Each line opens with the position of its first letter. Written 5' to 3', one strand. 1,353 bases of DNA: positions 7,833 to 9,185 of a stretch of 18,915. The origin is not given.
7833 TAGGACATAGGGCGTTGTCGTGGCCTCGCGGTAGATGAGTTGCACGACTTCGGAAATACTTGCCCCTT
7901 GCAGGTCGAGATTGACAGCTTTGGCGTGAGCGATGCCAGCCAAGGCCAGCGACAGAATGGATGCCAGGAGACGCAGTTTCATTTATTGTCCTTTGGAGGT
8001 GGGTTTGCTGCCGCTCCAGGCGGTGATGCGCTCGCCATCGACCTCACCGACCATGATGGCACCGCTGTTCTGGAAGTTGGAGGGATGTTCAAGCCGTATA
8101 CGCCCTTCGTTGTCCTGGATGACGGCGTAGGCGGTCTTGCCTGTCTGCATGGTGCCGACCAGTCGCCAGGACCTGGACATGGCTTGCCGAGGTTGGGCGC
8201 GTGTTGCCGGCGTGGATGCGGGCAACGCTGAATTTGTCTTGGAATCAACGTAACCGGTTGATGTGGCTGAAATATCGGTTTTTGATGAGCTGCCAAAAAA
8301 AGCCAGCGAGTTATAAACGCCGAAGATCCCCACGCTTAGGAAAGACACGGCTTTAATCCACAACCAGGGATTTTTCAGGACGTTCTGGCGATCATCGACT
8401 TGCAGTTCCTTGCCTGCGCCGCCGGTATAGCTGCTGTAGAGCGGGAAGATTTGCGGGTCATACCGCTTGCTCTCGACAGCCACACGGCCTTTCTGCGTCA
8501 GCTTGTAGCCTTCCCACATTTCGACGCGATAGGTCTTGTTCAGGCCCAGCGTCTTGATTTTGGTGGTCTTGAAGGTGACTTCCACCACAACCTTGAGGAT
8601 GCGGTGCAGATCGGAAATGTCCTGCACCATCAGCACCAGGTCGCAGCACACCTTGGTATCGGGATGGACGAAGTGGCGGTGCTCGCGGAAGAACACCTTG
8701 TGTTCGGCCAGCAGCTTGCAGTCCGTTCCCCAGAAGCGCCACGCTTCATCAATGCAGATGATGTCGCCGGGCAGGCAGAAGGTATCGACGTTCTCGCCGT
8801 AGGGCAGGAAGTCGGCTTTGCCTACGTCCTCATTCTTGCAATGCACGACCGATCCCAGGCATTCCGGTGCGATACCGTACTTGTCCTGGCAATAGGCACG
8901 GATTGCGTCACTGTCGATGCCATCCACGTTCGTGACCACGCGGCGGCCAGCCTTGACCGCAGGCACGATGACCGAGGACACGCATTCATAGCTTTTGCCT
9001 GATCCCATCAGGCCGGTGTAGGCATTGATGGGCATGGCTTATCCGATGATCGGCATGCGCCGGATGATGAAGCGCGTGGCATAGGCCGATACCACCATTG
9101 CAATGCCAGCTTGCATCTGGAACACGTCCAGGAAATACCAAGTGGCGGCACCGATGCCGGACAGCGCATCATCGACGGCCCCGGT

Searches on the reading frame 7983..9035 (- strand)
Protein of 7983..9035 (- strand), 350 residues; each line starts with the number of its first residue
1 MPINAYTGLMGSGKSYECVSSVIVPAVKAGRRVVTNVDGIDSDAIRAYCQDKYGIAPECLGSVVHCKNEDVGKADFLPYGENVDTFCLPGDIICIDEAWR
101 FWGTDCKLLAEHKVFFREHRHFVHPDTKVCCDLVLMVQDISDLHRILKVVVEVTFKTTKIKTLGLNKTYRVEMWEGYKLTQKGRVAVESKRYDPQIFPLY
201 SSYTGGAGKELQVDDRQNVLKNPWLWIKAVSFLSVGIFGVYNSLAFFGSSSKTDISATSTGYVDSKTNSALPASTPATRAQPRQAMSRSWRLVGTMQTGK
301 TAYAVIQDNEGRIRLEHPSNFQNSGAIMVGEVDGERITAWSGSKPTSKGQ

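Call 9: search_protein_families(library=pfam, proteins=[window:7983-9035:-], max_evalue=0.01)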
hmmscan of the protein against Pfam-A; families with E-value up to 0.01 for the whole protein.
window:7983-9035:- (350 aa): 1 family
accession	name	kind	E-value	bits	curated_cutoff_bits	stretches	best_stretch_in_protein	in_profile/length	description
PF05707.18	Zot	-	8.4e-29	100.9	20.3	1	6-206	5-196/197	Zonular occludens toxin (Zot)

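Call 28: find_related_loci(query=window:7983-9035:-, collection=viral_contigs, flank=10000)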
Query window:7983-9035:- (350 aa) in viral_contigs; peptide patterns used: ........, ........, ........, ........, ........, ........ (x = any residue, [..] = any of these).
99 stretches matched a pattern; 94 encode a relative of the query (tblastn E <= 1e-3); the best 80 are kept; 80 distinct loci.
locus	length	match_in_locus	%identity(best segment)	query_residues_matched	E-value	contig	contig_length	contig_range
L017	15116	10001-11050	89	1-350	0e+0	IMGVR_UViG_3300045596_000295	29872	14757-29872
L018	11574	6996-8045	83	1-350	0e+0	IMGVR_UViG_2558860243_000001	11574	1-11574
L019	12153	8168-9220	80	1-350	0e+0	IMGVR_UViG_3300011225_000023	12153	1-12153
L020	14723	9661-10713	79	1-350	0e+0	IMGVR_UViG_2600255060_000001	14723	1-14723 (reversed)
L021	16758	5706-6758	72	1-348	4e-168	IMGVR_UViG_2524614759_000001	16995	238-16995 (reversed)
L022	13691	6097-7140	70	1-347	1e-165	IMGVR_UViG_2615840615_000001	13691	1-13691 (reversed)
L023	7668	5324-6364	69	1-350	2e-159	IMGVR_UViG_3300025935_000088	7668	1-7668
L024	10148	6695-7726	67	1-350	2e-157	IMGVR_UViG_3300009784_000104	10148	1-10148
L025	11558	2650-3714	65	1-350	2e-157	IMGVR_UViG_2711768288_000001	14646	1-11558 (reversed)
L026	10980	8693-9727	67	1-349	5e-156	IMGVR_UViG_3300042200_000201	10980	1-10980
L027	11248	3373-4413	65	1-347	2e-153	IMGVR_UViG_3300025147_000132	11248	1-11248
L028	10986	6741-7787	66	1-347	4e-153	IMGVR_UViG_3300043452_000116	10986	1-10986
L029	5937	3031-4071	63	1-349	6e-152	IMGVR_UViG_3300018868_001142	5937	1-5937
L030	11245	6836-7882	64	1-347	3e-149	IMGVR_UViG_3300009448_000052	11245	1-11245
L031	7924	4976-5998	62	1-343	3e-144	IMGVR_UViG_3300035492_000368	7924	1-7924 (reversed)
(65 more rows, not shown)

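Call 33: search_protein_families(library=pfam, proteins=[L017:12348-13736:+, L018:10286-11188:+, L019:1-2331:+, L020:13706-14500:+, L020:482-967:+, L020:1312-2076:+, L020:2279-2983:+, L022:8688-10100:+, L022:10097-10738:+, L022:10735-12387:+], max_evalue=0.01)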
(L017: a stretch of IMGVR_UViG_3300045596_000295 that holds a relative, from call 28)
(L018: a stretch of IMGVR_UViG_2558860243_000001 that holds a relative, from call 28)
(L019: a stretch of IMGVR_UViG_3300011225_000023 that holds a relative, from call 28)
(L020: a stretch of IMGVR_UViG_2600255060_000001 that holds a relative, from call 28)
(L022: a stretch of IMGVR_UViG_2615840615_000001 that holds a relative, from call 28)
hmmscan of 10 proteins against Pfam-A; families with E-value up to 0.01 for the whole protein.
L017:12348-13736:+ (462 aa): 1 family
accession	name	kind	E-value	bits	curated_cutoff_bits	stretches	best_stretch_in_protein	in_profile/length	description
PF13289.12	SIR2_2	-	1.3e-24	87.3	24.5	1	151-270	2-124/141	SIR2-like domain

L018:10286-11188:+ (300 aa): 0 families

L019:1-2331:+ (776 aa): 1 family
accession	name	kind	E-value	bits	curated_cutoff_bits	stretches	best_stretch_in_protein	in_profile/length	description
PF05014.21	Nuc_deoxyrib_tr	-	6.5e-05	23.5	28.8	1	48-96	50-100/117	Nucleoside 2-deoxyribosyltransferase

L020:13706-14500:+ (264 aa): 0 families

L020:482-967:+ (161 aa): 0 families

L020:1312-2076:+ (254 aa): 1 family
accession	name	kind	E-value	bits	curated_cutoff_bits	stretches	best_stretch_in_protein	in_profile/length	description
PF00571.33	CBS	-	8.2e-06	26.5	24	1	134-172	1-40/57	CBS domain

L020:2279-2983:+ (234 aa): 1 family
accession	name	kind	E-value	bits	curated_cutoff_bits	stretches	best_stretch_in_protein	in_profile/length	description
PF13391.12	HNH_2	-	1.6e-13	50.7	21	1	136-188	1-66/66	HNH endonuclease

L022:8688-10100:+ (470 aa): 9 families
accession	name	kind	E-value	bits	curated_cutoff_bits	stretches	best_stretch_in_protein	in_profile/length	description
PF13361.12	UvrD_C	-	7.3e-13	49.1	25.6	1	383-448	285-347/350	UvrD-like helicase C-terminal domain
PF13245.12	AAA_19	-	1e-07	32.6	25.1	1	15-252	4-131/134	AAA domain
PF13604.12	AAA_30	-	2.8e-05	24.4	27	0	12-38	5-34/191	AAA domain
PF01443.25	Viral_helicase1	-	0.00021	21.6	21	0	26-45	2-21/228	Viral superfamily 1 RNA helicase core domain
PF13538.12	UvrD_C_2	-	0.00031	21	27.4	1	386-410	3-27/52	UvrD-like helicase C-terminal domain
PF25199.1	nSTAND_NTPase5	-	0.00048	20.4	34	0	23-106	42-112/145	Novel STAND NTPase 5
PF00580.27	UvrD-helicase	-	0.0016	18.6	23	0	14-252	6-253/271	UvrD/REP helicase N-terminal domain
PF09848.15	SLFN-g3_helicase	-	0.0038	17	24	0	24-84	3-53/354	Schlafen group 3, DNA/RNA helicase domain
PF00270.35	DEAD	-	0.0051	17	26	0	12-78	3-61/167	DEAD/DEAH box helicase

L022:10097-10738:+ (213 aa): 1 family
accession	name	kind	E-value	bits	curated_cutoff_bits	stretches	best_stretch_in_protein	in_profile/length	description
PF14487.12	DarT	-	8.9e-22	78.2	22.5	1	17-209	2-200/201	ssDNA thymidine ADP-ribosyltransferase, DarT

L022:10735-12387:+ (550 aa): 1 family
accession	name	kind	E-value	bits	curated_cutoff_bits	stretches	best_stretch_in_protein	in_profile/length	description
PF03747.19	ADP_ribosyl_GH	-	3.7e-29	102.8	26.2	1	21-346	6-278/287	ADP-ribosylglycohydrolase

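Call 34: search_protein_families(library=padloc, proteins=[L017:12348-13736:+, L018:10286-11188:+, L019:1-2331:+, L020:13706-14500:+, L020:482-967:+, L020:1312-2076:+, L020:2279-2983:+, L022:8688-10100:+, L022:10097-10738:+, L022:10735-12387:+], max_evalue=0.001)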
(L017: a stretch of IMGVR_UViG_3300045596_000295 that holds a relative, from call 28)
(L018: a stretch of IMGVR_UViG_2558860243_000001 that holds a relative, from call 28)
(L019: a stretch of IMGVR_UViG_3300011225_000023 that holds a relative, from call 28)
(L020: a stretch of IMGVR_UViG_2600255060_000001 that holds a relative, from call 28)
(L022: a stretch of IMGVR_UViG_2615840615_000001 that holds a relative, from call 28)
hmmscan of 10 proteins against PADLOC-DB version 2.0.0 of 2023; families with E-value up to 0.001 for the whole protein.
L017:12348-13736:+ (462 aa): 7 families
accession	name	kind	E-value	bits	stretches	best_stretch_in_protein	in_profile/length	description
PDLC04968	PDC-S25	-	5.1e-85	284.4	1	13-408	8-379/517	-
PDLC04967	PDC-S25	-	2.4e-35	120.6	1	26-309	10-308/528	-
PDLC00407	ThsA1|ThsA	-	1.1e-17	61.8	1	142-258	96-217/478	STALD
PDLC00409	ThsA1|ThsA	-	4e-14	50.6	1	144-258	99-218/242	STALD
PDLC03856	LmuA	-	5.3e-14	50.2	1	19-254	8-222/433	-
PDLC02420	Aga_SIR2-PNTD1-PNTD2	-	4.6e-07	26.4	1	73-249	63-235/1010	Class I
PDLC04166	Dsr1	-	5.3e-07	25.7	1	148-237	121-208/1227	-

L018:10286-11188:+ (300 aa): 0 families

L019:1-2331:+ (776 aa): 1 family
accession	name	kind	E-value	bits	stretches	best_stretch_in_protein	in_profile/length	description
PDLC04561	PDC-M28C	-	1.7e-05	21.8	0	288-350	10-71/480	-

L020:13706-14500:+ (264 aa): 0 families

L020:482-967:+ (161 aa): 1 family
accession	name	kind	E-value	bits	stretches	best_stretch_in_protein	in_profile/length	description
PDLC03986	PD-Lambda-3_A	-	8.3e-29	98.6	1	13-158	16-158/159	-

L020:1312-2076:+ (254 aa): 0 families

L020:2279-2983:+ (234 aa): 3 families
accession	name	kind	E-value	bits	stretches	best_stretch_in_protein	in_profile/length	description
PDLC04132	HNH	-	6.5e-28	95.6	1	103-202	135-234/286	-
PDLC03546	HNH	-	9e-17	59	1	72-195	108-233/282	Type II restriction enzyme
PDLC03529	REase_II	-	4.9e-10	37.1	1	146-196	294-344/389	Type II restriction enzyme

L022:8688-10100:+ (470 aa): 31 families (the best 25 are shown)
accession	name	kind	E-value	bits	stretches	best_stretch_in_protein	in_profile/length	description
PDLC01087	C3a187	-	1.9e-22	77.8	1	15-446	203-541/559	NERD+UvrD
PDLC00104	GajB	-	1e-17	62.1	3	384-446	503-561/574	UrvD helicase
PDLC00117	GajB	-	1.9e-16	57.7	1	370-450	500-576/604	UrvD helicase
PDLC00132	GajB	-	6.2e-16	56.2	1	382-448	538-600/625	UrvD helicase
PDLC00121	GajB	-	8.2e-14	49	1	385-448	455-514/565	UrvD helicase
PDLC00141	GajB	-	1.8e-12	44.4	1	26-102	19-88/572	UrvD helicase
PDLC00123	GajB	-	6.1e-11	39.6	1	382-446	439-505/540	UrvD helicase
PDLC00114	GajB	-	6.6e-11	39.5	1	381-448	544-611/635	UrvD helicase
PDLC00107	GajB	-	3.8e-10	37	1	382-416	477-511/587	UrvD helicase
PDLC03802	RTasHel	-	5.2e-10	36.8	1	388-447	604-650/675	DRT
PDLC00108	GajB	-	1.4e-08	32.2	1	380-448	351-414/445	UrvD helicase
PDLC00112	GajB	-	1.6e-08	31.6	1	384-461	494-570/581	UrvD helicase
PDLC03813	RTasNERD-Hel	-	2.4e-08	31.6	1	195-288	284-370/519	DRT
PDLC00130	GajB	-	2.9e-08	30.5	1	381-445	505-565/589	UrvD helicase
PDLC02350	AbiO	-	5.9e-08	29.9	1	195-445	241-450/468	AbiO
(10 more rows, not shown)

L022:10097-10738:+ (213 aa): 1 family
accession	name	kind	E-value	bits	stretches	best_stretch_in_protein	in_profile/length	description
PDLC02991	DarT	-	3.6e-07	28.2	1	60-209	60-195/196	-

L022:10735-12387:+ (550 aa): 0 families

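Call 37: find_related_loci(query=window:7983-9035:-, collection=genome_contigs, flank=10000)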
Query window:7983-9035:- (350 aa) in genome_contigs; peptide patterns used: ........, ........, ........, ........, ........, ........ (x = any residue, [..] = any of these).
133 stretches matched a pattern; 89 encode a relative of the query (tblastn E <= 1e-3); the best 80 are kept; 79 distinct loci.
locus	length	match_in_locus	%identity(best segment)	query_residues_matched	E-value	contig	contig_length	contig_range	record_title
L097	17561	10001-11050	90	1-350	0e+0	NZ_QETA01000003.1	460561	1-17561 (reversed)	Corticimicrobacter populi strain 3d-2-2 Scaffold3, whole genome shotgun sequence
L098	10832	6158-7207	89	1-350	0e+0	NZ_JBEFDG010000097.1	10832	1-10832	MAG: Corticimicrobacter sp. isolate E5_2 E5_k97_713096, whole genome shotgun sequence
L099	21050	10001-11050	84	1-350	0e+0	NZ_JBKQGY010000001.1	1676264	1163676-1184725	Paenalcaligenes sp. Me131 NODE_1_length_1676264_cov_11.923385, whole genome shotgun sequence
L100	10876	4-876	85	60-350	2e-170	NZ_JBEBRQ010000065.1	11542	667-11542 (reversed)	MAG: Castellaniella defragrans isolate T2.bin.121 NODE_20691_length_11542_cov_16.881170, whole genome shotgun sequence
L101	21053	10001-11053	72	1-348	8e-168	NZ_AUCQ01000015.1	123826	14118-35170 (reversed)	Comamonas composti DSM 21721 G486DRAFT_scaffold00011.11_C, whole genome shotgun sequence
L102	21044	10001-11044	70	1-347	3e-165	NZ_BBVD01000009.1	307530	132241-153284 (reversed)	Comamonas thiooxydans strain DSM 17888, whole genome shotgun sequence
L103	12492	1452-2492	71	1-348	2e-163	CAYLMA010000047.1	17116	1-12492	MAG TPA_asm: uncultured Sulfuricella sp. isolate SRP302447_co1_56 genome assembly, contig: NODE_8840_length_17116_cov_79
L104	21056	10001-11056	66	1-350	4e-162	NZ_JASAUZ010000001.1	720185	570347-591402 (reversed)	Comamonas halotolerans strain NoAH 1, whole genome shotgun sequence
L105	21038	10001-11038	69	1-342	1e-160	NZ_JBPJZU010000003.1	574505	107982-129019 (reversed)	Variovorax sp. ZT4R33 NODE_3_length_574505_cov_61.035020, whole genome shotgun sequence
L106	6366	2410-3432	69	1-342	1e-159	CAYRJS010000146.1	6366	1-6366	MAG TPA_asm: uncultured Aquimonas sp. isolate ERP125879_co1_81 genome assembly, contig: NODE_6144_length_6366_cov_14.744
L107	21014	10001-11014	69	1-343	5e-158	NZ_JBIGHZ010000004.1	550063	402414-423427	Roseateles rivi strain BYS180W NODE_4_length_550063_cov_70.352583, whole genome shotgun sequence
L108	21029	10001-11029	65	4-350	5e-157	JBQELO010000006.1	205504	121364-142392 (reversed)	MAG: Paenalcaligenes sp. isolate AOP1_B1_surf _bin _12 AOP1_B1_surf.bin.12_6, whole genome shotgun sequence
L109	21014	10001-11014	63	1-343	6e-151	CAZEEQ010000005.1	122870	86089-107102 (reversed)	MAG TPA_asm: uncultured Paraperlucidibaca sp. isolate binchicken_co328_94 genome assembly, contig: NODE_89_length_122870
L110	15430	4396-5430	64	1-345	4e-149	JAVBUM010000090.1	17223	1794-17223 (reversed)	MAG: Niveibacterium sp. isolate EPI_MAG_00279 c_000005947936, whole genome shotgun sequence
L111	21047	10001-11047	88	1-349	0e+0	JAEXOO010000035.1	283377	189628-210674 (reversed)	MAG: Proteobacteria bacterium isolate OH_HBrB_144 k127_836837, whole genome shotgun sequence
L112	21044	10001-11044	60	1-347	6e-143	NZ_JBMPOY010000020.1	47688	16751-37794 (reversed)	Undibacterium sp. Ji67W NODE_20_length_47688_cov_59.163075_20, whole genome shotgun sequence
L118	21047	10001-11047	60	1-350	1e-136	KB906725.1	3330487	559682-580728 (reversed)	Oxalobacteraceae bacterium AB_14 genomic scaffold OxaIDRAFT_scaffold00002.2, whole genome shotgun sequence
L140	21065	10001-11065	46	1-346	7e-99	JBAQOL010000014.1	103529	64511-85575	MAG: Ferribacterium limneticum isolate MFD03279_ilm_asm_bin11 k127_50188, whole genome shotgun sequence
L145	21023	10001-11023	46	1-343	2e-96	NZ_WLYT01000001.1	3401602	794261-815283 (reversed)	Deefgea sp. CFH1-16 1, whole genome shotgun sequence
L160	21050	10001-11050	41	1-343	6e-84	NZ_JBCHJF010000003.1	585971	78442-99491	Massilia sp. MP_M2 Ga0418738_03, whole genome shotgun sequence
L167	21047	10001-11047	47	1-347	5e-100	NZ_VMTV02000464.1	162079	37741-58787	Vogesella mureinivorans strain 389 NODE_8_length_162079_cov_317.430477, whole genome shotgun sequence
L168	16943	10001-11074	43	1-347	7e-88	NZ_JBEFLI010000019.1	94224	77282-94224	Cupriavidus necator strain EM36 NODE_19_length_94224_cov_20.7494, whole genome shotgun sequence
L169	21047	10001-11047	47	1-342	3e-100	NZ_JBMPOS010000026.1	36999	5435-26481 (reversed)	Undibacterium sp. Di27W NODE_26_length_36999_cov_52.342645_26, whole genome shotgun sequence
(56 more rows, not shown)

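Call 47: search_protein_families(library=padloc, alignment_id=A1, max_evalue=0.00001)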
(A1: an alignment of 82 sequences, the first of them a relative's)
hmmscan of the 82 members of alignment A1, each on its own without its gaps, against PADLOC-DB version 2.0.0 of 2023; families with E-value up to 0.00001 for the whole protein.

A. member 1, L017:12348-13736:+ (462 aa): 7 families
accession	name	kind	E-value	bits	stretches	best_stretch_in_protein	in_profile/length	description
PDLC04968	PDC-S25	-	5.1e-85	284.4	1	13-408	8-379/517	-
PDLC04967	PDC-S25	-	2.4e-35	120.6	1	26-309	10-308/528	-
PDLC00407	ThsA1|ThsA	-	1.1e-17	61.8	1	142-258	96-217/478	STALD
PDLC00409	ThsA1|ThsA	-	4e-14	50.6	1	144-258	99-218/242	STALD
PDLC03856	LmuA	-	5.3e-14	50.2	1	19-254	8-222/433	-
PDLC02420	Aga_SIR2-PNTD1-PNTD2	-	4.6e-07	26.4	1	73-249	63-235/1010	Class I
PDLC04166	Dsr1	-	5.3e-07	25.7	1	148-237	121-208/1227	-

B. families by the number of members that match (of 82 scanned): 224 families (the first 25 are shown)
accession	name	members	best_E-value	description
PDLC00249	LmuB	3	3.2e-103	AAA ATPase domain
PDLC03860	LmuB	3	3e-80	-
PDLC00253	LmuB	3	1.3e-71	AAA ATPase domain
PDLC00255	LmuB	3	1.1e-39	AAA ATPase domain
PDLC00257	LmuB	3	2.9e-38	AAA ATPase domain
PDLC00256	LmuB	3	1.6e-28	AAA ATPase domain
PDLC00254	LmuB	3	1.1e-27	AAA ATPase domain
PDLC00251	LmuB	3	2.6e-22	AAA ATPase domain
PDLC00258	LmuB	3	9.6e-19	AAA ATPase domain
PDLC00252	LmuB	3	1.4e-10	AAA ATPase domain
PDLC03951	RmrA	2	1e-50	-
PDLC03859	LmuB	2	1.3e-17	-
PDLC00186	HamB1|HamB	1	0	DEAD-box helicase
PDLC00200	HamB2|HamB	1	5.1e-284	DEAD-box helicase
PDLC00187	HamB1|HamB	1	4.1e-200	DEAD-box helicase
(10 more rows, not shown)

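Call 48: search_protein_families(library=pfam, alignment_id=A1, max_evalue=0.00001)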
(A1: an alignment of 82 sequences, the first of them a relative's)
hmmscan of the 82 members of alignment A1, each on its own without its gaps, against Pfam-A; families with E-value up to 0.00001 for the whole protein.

A. member 1, L017:12348-13736:+ (462 aa): 1 family
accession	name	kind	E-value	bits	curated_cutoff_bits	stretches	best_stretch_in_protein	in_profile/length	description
PF13289.12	SIR2_2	-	1.3e-24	87.3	24.5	1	151-270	2-124/141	SIR2-like domain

B. families by the number of members that match (of 82 scanned): 42 families (the first 25 are shown)
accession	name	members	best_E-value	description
PF01381.28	HTH_3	4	1.6e-11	Helix-turn-helix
PF06296.18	RelE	2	2.2e-34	RelE toxin of RelE / RelB toxin-antitoxin system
PF13560.12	HTH_31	2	4.6e-08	Helix-turn-helix domain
PF13166.12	AAA_13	1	2.2e-128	AAA domain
PF08878.16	HamA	1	2.2e-56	HamA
PF14130.12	Cap4_nuclease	1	5.9e-45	Cap4, dsDNA endonuclease domain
PF00069.31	Pkinase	1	7.6e-40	Protein kinase domain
PF22723.2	NA-iREase2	1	7.9e-38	NACHT-associated inactive Restriction Endonuclease 2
PF07714.23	PK_Tyr_Ser-Thr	1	2.4e-29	Protein tyrosine and serine/threonine kinase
PF03747.19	ADP_ribosyl_GH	1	3.7e-29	ADP-ribosylglycohydrolase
PF18143.6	HAD_SAK_2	1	1.2e-28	HAD domain in Swiss Army Knife RNA repair proteins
PF02452.23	PemK_toxin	1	5.1e-28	PemK-like, MazF-like toxin of type II toxin-antitoxin system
PF03235.19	GmrSD_N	1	1.7e-26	GmrSD restriction endonuclease, N-terminal domain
PF06941.18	NT5C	1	1.7e-25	5' nucleotidase, deoxy (Pyrimidine), cytosolic type C protein (NT5C)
PF08843.17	AbiEii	1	1.8e-25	Nucleotidyl transferase AbiEii toxin, Type IV TA system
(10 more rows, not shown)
